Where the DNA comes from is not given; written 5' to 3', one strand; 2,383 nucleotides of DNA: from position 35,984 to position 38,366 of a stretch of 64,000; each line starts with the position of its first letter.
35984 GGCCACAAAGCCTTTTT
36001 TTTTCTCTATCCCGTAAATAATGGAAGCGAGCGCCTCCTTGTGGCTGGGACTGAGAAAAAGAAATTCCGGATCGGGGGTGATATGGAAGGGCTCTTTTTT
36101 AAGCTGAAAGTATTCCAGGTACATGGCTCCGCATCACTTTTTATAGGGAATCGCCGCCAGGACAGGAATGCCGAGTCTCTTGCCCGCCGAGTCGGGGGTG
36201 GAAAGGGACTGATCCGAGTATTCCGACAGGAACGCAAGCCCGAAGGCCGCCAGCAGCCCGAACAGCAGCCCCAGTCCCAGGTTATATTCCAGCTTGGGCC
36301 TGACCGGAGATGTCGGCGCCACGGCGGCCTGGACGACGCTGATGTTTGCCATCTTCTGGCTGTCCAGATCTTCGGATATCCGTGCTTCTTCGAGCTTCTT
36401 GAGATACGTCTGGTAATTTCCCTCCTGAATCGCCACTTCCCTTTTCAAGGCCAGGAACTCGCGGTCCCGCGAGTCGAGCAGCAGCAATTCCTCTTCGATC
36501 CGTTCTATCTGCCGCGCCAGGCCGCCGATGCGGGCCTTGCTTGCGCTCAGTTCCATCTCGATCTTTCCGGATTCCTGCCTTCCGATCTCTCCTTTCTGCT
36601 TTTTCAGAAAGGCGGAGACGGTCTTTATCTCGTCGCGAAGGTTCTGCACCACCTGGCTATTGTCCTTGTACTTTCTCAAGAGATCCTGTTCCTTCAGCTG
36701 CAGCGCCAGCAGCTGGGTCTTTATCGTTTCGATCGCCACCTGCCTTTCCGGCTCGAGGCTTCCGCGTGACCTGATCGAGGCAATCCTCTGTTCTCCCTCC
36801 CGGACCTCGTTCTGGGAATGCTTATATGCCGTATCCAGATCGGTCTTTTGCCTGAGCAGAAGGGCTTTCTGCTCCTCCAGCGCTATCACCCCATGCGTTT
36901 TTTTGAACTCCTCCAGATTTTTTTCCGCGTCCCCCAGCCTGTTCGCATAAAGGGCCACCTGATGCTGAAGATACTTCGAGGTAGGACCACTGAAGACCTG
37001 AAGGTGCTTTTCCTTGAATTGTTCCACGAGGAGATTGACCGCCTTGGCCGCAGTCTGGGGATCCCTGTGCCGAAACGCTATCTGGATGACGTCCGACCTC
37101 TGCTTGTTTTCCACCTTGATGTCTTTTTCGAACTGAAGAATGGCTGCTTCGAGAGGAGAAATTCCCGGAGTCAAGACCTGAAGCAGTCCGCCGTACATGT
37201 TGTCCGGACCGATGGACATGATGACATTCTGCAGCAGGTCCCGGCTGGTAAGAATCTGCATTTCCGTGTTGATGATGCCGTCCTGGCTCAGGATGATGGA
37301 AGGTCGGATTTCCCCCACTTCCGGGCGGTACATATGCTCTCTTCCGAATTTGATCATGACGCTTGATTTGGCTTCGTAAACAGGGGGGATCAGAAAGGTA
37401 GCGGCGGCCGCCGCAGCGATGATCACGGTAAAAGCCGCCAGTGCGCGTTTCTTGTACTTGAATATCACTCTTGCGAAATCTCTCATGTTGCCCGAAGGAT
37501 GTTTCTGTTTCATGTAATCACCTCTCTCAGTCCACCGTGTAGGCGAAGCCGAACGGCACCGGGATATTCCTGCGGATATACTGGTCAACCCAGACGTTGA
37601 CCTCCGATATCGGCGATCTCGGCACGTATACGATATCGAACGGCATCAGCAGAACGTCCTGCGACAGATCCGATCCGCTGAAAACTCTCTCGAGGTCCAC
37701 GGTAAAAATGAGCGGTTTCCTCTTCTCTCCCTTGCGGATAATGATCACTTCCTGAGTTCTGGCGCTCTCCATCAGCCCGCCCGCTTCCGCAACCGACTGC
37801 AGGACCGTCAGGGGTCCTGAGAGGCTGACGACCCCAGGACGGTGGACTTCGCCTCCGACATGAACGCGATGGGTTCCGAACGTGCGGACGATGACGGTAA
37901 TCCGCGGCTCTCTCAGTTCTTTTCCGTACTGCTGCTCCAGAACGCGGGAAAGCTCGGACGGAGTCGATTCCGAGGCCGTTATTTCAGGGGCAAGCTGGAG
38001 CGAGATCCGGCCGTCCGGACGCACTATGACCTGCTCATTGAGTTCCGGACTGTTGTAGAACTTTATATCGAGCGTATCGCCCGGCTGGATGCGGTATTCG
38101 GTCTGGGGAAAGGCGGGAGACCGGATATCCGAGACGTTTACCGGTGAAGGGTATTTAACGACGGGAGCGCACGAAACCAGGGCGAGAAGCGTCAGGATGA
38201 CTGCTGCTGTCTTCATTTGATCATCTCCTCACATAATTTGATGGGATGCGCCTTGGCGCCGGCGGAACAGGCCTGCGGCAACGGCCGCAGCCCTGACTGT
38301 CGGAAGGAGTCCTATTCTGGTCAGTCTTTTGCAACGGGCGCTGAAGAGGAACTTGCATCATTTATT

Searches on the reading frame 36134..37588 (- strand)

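Call 10: search_protein_families(library=pfam, proteins=[window:36134-37588:-], max_evalue=0.001)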
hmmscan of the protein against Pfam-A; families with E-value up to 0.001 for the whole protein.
window:36134-37588:- (484 aa): 2 families
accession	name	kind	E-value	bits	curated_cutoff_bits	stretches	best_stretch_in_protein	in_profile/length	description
PF13807.11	GNVR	-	4.6e-10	39.7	27.7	1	376-454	4-79/82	G-rich domain on putative tyrosine kinase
PF02706.20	Wzz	-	8.6e-06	26.4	25.5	1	39-123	9-88/91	Chain length determinant protein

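Call 65: search_protein_families(library=ncbifam, proteins=[window:36134-37588:-], max_evalue=1e-10)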
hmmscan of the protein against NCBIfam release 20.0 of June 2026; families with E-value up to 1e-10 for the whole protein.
window:36134-37588:- (484 aa): 4 families
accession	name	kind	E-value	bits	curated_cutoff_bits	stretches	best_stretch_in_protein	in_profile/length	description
TIGR03007.1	pepcterm_ChnLen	equivalog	1.1e-41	142.7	278.85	1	35-482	3-462/498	XrtA system polysaccharide chain length determinant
TIGR03017.1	EpsF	equivalog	1.3e-33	116.4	422.75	1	37-480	5-443/444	chain length determinant protein EpsF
TIGR01005.1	eps_transp_fam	subfamily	2.6e-20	72.2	411.7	1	152-481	141-478/754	exopolysaccharide transport protein family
TIGR01006.1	polys_exp_MPA1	subfamily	6.8e-13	48.6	296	0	412-481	153-222/226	CspC family polysaccharide chain length determinant protein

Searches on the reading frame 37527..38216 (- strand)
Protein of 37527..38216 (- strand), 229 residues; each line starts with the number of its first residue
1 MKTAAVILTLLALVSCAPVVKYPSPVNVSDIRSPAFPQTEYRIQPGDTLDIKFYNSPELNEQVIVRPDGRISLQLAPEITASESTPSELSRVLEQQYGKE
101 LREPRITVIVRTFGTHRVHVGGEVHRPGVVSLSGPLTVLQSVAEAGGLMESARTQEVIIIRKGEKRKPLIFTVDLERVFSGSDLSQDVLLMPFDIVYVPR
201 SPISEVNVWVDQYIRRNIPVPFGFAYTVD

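Call 10: search_protein_families(library=pfam, proteins=[window:37527-38216:-], max_evalue=0.001)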
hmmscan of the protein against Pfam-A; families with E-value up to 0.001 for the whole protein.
window:37527-38216:- (229 aa): 3 families
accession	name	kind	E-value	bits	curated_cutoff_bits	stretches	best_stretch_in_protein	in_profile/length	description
PF02563.21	Poly_export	-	4.9e-20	71.9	28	1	38-110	4-76/77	Polysaccharide biosynthesis/export protein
PF22461.2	SLBB_2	-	2.7e-12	47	27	1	117-198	2-79/79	SLBB domain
PF10531.15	SLBB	-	1.4e-10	41.3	27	1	117-165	1-50/55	SLBB domain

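Call 65: search_protein_families(library=ncbifam, proteins=[window:37527-38216:-], max_evalue=1e-10)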
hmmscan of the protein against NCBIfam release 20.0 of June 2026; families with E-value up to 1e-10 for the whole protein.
window:37527-38216:- (229 aa): 4 families
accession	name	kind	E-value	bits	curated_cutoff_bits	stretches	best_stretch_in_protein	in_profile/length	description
TIGR03027.2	pepcterm_export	equivalog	1.5e-36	125.6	180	1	40-201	2-167/169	XrtA/PEP-CTERM system exopolysaccharide export protein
NF041843.1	EpsY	equivalog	8.9e-28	96.9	320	1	10-197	24-209/211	exopolysaccharide export protein EpsY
NF011658.0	PRK15078.1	subfamily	2.4e-20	72.7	333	1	38-206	82-257/380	polysaccharide export protein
TIGR03028.1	EpsE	equivalog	8.8e-19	67.8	262.65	1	40-203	1-164/239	polysaccharide export protein EpsE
